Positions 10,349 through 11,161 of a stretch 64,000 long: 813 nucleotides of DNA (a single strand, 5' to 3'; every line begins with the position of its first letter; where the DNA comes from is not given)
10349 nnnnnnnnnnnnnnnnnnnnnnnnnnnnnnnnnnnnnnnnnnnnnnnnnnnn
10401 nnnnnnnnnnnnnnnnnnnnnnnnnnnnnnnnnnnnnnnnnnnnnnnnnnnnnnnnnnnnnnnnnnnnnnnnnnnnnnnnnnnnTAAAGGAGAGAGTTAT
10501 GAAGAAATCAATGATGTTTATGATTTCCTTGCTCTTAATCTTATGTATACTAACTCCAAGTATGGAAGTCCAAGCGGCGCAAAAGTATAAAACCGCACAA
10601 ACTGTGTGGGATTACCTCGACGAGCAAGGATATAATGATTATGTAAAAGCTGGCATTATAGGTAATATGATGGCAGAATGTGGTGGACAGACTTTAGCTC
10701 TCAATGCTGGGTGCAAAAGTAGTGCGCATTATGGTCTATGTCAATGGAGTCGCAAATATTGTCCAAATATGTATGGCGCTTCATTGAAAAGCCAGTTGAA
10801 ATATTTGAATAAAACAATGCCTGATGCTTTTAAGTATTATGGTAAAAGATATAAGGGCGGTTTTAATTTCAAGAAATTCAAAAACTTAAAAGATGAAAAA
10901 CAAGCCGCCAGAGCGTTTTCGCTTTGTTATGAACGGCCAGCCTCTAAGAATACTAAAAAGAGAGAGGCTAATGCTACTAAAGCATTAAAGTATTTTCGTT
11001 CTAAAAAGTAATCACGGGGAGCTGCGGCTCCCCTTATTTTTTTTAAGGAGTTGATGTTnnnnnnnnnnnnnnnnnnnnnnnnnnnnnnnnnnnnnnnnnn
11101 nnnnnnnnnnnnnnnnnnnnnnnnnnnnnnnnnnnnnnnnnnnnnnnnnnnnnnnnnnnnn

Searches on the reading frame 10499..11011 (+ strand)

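Call 66: search_protein_families(library=pfam, proteins=[window:10499-11011:+], max_evalue=0.001)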
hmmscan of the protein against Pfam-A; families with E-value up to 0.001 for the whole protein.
window:10499-11011:+ (170 aa): 1 family
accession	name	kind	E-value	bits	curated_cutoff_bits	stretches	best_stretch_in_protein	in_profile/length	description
PF18013.6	Phage_lysozyme2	-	6.9e-21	75.3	28.2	1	31-166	1-140/140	Phage tail lysozyme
